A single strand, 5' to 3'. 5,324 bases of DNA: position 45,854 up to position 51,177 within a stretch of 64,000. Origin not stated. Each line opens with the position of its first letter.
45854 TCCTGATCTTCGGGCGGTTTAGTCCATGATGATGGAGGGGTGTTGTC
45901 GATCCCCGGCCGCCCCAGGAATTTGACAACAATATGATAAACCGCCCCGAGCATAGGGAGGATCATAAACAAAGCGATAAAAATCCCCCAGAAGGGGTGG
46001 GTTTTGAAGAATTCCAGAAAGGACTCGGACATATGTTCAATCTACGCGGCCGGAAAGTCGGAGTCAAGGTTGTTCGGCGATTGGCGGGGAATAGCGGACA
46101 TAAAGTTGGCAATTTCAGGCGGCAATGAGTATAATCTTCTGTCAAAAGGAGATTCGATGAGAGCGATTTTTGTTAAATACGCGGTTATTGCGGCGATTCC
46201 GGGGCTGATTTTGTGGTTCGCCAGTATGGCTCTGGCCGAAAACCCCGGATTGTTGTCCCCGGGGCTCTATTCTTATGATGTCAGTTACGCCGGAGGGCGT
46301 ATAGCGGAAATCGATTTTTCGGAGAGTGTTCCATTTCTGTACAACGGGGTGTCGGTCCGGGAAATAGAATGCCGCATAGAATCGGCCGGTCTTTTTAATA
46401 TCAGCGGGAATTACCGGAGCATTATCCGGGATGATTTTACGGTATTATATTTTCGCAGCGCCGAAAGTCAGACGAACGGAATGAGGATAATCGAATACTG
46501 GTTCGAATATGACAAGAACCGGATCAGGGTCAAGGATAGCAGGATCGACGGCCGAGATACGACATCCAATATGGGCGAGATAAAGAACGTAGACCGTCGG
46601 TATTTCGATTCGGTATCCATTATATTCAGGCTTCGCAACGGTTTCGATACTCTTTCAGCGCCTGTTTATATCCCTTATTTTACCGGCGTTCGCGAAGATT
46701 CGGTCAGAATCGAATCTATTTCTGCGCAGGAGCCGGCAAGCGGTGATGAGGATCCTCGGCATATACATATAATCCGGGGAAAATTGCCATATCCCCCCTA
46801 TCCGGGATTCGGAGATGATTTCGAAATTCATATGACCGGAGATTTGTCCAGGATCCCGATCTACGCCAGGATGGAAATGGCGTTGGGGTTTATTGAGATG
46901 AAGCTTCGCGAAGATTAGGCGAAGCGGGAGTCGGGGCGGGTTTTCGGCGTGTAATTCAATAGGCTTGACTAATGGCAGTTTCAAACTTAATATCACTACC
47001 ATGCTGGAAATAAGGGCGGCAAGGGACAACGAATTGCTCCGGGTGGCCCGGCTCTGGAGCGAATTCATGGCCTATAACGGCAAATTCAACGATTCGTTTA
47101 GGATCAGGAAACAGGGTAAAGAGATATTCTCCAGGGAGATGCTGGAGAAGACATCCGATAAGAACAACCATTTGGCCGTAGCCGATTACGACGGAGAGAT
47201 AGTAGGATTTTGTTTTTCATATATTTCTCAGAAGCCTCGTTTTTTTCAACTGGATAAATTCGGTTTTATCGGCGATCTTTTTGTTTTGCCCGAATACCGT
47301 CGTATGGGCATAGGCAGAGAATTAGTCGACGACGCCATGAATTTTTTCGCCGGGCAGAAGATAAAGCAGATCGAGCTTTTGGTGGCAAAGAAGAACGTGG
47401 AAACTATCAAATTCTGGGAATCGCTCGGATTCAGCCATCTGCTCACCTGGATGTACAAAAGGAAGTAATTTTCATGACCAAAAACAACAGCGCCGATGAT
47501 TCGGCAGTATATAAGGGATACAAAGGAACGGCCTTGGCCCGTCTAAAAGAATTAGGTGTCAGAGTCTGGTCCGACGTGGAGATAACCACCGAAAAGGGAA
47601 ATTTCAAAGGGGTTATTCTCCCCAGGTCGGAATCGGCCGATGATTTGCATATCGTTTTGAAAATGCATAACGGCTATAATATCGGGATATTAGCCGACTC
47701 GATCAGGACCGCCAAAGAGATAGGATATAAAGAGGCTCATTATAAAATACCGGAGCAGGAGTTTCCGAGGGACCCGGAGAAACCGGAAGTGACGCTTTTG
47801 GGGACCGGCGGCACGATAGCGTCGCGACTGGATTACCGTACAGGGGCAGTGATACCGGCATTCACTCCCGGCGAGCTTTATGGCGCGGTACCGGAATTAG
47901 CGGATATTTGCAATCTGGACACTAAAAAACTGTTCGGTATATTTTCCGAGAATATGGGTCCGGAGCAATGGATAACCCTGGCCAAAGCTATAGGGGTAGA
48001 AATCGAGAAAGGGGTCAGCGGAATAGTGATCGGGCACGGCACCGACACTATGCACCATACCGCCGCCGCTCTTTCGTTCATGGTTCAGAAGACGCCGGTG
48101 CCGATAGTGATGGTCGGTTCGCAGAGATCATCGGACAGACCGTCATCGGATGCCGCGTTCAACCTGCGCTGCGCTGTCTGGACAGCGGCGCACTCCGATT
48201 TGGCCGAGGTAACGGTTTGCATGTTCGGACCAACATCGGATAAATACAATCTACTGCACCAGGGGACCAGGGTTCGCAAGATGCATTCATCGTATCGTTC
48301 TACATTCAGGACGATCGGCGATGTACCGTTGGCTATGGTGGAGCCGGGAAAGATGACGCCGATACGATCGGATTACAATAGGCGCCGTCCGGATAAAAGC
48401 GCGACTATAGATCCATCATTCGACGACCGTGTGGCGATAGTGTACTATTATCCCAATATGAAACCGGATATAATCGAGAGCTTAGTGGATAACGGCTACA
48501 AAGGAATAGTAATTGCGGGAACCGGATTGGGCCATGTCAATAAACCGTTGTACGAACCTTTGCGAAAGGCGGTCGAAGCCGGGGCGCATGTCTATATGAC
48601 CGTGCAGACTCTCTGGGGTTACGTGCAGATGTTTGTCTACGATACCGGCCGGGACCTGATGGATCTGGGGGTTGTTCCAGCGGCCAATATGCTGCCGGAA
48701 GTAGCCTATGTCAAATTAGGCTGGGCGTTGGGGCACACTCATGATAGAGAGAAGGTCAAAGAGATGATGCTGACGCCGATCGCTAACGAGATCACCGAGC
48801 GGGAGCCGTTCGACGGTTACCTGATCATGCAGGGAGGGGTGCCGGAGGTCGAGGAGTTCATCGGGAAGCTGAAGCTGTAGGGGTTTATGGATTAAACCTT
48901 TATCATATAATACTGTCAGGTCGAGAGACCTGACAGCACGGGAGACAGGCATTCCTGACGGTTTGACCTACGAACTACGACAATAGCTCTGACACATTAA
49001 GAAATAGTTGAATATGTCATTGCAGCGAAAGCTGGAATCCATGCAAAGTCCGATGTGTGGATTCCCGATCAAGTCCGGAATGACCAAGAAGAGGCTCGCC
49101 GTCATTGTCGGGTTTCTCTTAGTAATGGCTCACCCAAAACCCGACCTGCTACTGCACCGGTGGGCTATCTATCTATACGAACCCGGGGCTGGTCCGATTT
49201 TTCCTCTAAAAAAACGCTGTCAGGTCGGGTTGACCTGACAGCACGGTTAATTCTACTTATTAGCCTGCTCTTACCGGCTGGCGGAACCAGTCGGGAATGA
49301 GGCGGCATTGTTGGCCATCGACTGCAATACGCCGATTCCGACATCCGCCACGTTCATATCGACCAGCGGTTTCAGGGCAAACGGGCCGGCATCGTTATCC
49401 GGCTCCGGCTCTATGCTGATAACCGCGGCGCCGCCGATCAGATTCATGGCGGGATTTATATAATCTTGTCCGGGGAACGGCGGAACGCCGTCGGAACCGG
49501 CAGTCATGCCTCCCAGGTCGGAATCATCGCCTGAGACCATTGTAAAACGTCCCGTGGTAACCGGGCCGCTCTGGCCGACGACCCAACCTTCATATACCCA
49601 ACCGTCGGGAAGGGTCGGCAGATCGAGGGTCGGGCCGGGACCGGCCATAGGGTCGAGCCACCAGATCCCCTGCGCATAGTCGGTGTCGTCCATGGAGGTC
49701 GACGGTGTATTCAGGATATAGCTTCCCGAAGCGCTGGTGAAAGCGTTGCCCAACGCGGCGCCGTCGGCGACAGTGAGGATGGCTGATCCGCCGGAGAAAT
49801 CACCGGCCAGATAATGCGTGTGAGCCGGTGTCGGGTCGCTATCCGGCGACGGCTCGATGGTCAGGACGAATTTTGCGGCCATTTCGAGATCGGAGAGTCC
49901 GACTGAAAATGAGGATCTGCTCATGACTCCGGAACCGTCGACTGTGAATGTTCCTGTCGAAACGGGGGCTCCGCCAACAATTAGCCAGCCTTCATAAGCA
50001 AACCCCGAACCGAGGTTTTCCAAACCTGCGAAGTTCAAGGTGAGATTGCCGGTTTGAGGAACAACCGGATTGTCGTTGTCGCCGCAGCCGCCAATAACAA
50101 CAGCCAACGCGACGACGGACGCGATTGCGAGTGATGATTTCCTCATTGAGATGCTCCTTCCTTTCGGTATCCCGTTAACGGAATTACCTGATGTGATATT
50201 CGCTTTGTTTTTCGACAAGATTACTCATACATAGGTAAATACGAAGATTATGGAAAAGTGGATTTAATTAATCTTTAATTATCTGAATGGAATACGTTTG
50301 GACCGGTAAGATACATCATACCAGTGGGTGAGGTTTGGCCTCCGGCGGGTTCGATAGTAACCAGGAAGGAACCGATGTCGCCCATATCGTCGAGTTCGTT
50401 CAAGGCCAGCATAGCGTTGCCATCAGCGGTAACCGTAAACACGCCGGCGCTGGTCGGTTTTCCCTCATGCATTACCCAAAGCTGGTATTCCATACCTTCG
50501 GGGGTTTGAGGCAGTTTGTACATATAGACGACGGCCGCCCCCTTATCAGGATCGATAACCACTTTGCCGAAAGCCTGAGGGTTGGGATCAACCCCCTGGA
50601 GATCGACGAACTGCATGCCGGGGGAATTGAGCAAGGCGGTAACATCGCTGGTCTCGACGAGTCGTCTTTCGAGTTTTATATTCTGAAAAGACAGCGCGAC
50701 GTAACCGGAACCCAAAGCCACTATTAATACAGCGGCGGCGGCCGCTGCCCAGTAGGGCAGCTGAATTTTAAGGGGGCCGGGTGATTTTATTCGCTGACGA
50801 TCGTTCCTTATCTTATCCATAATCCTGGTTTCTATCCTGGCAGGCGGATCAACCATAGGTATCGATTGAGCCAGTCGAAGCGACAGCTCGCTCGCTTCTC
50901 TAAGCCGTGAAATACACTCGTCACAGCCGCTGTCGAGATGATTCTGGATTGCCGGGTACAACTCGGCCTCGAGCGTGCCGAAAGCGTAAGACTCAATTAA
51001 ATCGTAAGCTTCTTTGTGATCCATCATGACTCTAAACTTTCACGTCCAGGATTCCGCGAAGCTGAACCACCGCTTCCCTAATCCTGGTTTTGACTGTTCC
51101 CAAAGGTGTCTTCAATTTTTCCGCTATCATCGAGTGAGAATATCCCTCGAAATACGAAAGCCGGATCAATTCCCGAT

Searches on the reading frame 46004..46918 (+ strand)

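Call 62: search_protein_families(library=pfam, proteins=[window:46004-46918:+], max_evalue=1e-8)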
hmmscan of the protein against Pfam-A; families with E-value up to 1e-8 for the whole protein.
window:46004-46918:+ (304 aa): 1 family
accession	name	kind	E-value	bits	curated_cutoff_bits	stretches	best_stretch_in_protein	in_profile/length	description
PF11306.15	DUF3108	-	8.2e-14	52.3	26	1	90-301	1-208/209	Protein of unknown function (DUF3108)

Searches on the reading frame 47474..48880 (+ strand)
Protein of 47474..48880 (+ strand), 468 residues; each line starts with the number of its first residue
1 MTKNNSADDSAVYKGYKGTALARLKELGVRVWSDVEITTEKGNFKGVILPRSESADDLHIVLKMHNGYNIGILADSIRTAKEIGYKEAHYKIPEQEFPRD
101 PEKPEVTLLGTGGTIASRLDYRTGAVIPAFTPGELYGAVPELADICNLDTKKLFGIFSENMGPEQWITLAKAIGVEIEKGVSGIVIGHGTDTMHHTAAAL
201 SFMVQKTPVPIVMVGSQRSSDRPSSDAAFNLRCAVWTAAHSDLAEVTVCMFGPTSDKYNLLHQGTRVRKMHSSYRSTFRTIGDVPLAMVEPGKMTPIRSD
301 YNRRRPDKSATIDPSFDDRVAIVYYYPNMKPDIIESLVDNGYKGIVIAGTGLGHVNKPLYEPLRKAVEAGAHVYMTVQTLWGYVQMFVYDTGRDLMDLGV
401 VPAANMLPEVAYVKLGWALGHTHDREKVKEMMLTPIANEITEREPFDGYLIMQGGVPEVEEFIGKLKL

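Call 62: search_protein_families(library=pfam, proteins=[window:47474-48880:+], max_evalue=1e-8)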
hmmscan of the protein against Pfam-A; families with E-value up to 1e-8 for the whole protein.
window:47474-48880:+ (468 aa): 3 families
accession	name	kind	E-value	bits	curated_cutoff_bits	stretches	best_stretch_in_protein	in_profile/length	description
PF00710.25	Asparaginase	-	2.5e-56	190.7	22.5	1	106-294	2-185/193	Asparaginase, N-terminal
PF17763.6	Asparaginase_C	-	7.8e-34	116.5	34.6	1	319-432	1-114/114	Glutaminase/Asparaginase C-terminal domain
PF18195.6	GatD_N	-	6.1e-14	51.6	25.7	1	32-77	4-49/54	GatD N-terminal domain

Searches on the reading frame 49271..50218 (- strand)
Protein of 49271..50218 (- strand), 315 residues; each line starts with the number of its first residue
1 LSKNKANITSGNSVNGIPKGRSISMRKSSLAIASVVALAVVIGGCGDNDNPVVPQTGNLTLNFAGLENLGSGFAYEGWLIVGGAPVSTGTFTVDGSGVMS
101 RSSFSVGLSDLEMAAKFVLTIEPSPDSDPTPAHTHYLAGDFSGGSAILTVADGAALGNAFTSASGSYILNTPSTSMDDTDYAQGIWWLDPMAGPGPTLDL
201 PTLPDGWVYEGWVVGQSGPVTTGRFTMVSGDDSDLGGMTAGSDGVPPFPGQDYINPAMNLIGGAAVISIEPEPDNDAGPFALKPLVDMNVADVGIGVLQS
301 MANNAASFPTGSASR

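Call 62: search_protein_families(library=pfam, proteins=[window:49271-50218:-], max_evalue=1e-8)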
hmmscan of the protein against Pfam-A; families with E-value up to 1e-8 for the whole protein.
window:49271-50218:- (315 aa): 1 family
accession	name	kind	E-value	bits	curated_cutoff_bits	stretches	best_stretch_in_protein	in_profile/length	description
PF10099.14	RskA_C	-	5.7e-11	43.3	29.4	0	55-131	57-131/135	Anti-sigma-K factor rskA, C-terminal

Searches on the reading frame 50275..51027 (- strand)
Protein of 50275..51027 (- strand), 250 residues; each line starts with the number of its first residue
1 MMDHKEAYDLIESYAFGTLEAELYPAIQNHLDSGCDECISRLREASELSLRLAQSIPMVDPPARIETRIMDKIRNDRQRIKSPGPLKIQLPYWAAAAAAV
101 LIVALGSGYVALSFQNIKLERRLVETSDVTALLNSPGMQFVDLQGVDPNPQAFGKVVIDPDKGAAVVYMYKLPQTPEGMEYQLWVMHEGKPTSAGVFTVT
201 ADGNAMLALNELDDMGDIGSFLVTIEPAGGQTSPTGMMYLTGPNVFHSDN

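Call 62: search_protein_families(library=pfam, proteins=[window:50275-51027:-], max_evalue=1e-8)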
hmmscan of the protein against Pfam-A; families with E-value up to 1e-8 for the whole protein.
window:50275-51027:- (250 aa): 1 family
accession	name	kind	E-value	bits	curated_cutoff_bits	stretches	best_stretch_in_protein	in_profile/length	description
PF10099.14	RskA_C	-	3.8e-28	98.9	29.4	1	93-236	1-133/135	Anti-sigma-K factor rskA, C-terminal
